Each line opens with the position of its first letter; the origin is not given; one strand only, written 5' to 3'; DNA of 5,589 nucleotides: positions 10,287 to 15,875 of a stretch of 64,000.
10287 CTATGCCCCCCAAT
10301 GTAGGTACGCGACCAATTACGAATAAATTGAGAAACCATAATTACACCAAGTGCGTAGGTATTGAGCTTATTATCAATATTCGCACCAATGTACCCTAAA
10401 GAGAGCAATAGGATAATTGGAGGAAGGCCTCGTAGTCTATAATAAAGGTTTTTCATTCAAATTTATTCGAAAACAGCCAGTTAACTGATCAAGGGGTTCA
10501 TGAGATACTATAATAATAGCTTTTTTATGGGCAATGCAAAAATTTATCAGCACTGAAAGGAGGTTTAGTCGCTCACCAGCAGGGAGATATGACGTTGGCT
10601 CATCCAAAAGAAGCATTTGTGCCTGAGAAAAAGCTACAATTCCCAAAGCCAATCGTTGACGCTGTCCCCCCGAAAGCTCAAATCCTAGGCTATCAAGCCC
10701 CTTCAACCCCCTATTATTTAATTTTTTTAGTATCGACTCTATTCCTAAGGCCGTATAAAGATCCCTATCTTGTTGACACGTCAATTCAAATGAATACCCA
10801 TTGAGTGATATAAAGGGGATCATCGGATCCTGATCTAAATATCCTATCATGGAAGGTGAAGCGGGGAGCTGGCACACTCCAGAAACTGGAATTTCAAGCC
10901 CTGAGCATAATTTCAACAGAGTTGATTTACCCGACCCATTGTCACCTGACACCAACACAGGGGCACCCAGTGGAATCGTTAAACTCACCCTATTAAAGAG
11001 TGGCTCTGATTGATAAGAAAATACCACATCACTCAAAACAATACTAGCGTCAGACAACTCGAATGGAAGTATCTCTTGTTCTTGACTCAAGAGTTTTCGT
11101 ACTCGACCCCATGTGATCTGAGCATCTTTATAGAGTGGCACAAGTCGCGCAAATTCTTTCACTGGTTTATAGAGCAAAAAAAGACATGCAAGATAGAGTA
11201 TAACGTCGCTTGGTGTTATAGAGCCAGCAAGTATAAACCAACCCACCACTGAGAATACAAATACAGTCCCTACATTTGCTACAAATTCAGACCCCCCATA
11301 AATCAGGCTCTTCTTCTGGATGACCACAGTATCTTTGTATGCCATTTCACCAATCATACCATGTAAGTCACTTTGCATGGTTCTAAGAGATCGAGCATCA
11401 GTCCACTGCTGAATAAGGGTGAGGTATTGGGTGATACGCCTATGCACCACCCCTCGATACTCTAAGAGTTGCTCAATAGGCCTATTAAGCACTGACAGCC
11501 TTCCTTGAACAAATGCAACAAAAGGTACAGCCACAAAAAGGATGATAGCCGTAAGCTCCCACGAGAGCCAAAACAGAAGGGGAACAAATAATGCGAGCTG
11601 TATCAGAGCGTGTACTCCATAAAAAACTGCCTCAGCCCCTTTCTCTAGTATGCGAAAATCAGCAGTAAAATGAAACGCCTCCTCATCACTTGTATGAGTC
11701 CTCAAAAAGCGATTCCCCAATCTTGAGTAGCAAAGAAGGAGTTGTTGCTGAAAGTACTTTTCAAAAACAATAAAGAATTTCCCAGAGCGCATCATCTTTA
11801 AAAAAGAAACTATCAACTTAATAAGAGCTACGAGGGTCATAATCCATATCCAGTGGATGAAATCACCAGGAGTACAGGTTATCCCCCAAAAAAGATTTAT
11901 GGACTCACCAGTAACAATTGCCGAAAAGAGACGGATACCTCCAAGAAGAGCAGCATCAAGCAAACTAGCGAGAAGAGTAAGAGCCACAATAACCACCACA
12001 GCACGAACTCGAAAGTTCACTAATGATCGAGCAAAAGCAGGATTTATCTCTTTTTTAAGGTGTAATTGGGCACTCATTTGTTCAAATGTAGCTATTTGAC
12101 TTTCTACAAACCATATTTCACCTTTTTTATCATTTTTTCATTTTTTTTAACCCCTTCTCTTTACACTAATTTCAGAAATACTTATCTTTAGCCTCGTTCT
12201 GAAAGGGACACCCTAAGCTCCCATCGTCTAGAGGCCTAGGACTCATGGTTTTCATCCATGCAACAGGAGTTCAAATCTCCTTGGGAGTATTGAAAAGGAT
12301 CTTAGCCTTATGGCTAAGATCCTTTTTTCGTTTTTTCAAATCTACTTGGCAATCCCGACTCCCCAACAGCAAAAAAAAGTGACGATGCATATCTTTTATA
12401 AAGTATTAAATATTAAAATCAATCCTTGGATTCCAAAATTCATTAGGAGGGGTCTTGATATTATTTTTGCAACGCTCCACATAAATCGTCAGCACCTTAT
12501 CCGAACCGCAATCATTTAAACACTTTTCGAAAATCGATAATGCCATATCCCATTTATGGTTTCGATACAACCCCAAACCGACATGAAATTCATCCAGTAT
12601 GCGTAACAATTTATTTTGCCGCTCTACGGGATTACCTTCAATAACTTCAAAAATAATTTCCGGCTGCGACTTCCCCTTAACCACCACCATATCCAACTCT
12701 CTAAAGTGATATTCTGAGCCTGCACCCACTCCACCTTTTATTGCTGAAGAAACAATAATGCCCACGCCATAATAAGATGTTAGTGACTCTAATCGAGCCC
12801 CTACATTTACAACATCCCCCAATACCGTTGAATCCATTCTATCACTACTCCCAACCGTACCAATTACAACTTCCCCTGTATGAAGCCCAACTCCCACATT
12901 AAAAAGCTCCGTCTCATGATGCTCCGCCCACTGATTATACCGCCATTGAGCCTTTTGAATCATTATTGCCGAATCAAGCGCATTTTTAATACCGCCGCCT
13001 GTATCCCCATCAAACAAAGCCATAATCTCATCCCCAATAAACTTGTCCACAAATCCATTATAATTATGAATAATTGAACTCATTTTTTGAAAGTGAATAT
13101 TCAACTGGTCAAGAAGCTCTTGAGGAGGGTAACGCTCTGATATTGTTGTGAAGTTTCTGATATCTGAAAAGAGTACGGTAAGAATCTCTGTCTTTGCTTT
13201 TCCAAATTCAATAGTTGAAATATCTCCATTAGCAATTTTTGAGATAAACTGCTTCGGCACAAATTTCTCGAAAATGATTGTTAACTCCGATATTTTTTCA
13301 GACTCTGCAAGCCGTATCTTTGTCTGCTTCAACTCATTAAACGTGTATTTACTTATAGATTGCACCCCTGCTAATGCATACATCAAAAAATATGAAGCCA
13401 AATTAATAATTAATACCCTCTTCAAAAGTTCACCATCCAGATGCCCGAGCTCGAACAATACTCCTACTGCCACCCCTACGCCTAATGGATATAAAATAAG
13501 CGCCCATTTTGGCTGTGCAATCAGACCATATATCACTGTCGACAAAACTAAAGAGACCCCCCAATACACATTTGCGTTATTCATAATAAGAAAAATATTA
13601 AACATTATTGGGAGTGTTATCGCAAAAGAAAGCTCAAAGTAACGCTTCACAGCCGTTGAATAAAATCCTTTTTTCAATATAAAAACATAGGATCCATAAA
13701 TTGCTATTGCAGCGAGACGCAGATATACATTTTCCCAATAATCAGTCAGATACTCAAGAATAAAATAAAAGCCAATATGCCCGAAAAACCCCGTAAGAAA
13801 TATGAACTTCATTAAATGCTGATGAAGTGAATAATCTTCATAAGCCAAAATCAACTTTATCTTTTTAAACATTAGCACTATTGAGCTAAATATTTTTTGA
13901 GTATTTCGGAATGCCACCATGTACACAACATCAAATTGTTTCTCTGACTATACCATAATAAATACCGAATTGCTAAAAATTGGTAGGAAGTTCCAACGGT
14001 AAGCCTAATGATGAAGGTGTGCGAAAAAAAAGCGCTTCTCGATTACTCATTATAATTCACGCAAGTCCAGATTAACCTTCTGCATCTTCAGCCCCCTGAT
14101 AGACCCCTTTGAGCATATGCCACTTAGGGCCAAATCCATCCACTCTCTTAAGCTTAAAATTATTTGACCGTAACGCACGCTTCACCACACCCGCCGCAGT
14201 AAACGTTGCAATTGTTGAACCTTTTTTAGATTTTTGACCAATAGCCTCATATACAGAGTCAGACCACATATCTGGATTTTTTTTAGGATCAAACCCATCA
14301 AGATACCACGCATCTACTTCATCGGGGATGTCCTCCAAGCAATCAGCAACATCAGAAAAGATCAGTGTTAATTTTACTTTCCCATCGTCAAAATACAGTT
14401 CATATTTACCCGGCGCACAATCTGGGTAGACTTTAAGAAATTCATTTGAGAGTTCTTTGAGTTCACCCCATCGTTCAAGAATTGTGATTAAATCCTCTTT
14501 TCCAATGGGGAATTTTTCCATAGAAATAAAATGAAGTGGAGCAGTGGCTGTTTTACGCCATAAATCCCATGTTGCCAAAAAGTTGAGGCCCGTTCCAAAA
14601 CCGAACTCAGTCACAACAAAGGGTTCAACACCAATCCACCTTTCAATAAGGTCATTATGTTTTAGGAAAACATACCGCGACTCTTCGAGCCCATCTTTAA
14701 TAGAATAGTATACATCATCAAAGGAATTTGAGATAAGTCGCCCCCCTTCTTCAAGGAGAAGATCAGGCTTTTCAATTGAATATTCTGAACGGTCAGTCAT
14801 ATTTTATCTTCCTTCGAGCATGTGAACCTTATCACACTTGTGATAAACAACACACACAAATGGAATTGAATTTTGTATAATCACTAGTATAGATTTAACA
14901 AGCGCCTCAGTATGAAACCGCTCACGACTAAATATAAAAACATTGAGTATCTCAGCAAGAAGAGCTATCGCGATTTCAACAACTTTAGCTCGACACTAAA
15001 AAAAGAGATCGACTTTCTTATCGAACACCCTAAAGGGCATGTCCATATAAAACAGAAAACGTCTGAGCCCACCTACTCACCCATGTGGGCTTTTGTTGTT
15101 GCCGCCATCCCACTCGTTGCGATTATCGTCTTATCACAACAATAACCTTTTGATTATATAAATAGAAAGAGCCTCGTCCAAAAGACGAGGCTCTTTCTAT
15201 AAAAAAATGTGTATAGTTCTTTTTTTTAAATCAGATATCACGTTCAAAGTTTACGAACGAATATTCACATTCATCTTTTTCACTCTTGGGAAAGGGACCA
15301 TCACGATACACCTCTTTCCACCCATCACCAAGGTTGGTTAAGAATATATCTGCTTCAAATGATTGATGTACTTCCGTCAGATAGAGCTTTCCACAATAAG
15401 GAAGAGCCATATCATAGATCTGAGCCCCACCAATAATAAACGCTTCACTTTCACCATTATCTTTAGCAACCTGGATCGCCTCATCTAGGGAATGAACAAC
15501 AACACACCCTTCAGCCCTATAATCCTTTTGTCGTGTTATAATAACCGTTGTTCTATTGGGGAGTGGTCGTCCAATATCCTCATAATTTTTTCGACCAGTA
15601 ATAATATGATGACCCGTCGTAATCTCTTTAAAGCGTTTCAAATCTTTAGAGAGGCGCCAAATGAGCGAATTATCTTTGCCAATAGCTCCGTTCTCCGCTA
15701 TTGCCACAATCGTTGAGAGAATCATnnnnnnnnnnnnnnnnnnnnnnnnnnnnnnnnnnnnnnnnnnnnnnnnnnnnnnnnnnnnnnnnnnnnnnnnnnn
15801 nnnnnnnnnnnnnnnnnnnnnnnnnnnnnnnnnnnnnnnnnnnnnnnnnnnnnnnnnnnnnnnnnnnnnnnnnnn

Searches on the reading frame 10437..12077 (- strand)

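Call 19: search_protein_families(library=pfam, proteins=[window:10437-12077:-], max_evalue=0.001)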
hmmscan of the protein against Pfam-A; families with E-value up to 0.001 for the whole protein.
window:10437-12077:- (546 aa): 3 families
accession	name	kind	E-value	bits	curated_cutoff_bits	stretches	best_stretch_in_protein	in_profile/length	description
PF00005.33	ABC_tran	-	5.1e-19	69.7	25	1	362-496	2-137/137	ABC transporter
PF00664.28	ABC_membrane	-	0.00041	20.6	28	0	38-190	4-158/274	ABC transporter transmembrane region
PF13555.12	AAA_29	-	0.00098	19.3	27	0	361-388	12-39/61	P-loop containing region of AAA domain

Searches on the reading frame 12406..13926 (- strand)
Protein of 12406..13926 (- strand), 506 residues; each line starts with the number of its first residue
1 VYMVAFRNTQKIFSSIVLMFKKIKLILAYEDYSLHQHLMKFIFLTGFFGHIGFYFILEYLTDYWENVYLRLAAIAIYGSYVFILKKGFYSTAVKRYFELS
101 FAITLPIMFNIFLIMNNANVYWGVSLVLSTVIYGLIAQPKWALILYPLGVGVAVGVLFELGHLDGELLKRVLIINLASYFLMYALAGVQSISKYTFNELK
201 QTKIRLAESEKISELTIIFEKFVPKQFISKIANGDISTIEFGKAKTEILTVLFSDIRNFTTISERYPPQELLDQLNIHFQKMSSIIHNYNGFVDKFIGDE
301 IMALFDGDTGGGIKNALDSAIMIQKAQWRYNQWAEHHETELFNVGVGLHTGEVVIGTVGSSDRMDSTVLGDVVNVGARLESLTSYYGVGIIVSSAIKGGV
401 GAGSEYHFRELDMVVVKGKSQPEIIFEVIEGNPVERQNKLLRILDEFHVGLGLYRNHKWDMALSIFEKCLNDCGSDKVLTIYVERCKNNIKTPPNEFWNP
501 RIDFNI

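Call 19: search_protein_families(library=pfam, proteins=[window:12406-13926:-], max_evalue=0.001)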
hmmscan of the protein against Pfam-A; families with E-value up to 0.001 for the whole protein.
window:12406-13926:- (506 aa): 1 family
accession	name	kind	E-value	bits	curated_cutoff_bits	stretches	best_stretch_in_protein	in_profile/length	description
PF00211.25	Guanylate_cyc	-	4.9e-20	72.3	21.9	1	245-423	5-177/183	Adenylate and Guanylate cyclase catalytic domain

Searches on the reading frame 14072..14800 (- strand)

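Call 19: search_protein_families(library=pfam, proteins=[window:14072-14800:-], max_evalue=0.001)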
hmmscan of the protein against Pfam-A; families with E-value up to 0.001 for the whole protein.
window:14072-14800:- (242 aa): 1 family
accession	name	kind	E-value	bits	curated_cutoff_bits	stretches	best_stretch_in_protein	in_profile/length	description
PF05430.17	Methyltransf_30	-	2.5e-35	121.5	22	1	113-234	2-123/124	S-adenosyl-L-methionine-dependent methyltransferase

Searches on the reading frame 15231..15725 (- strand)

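Call 19: search_protein_families(library=pfam, proteins=[window:15231-15725:-], max_evalue=0.001)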
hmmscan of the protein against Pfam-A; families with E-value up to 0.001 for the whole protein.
window:15231-15725:- (164 aa): 1 family
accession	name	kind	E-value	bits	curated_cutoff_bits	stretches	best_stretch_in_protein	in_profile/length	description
PF00186.24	DHFR_1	-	4.3e-52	176.4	25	1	3-162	2-159/159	Dihydrofolate reductase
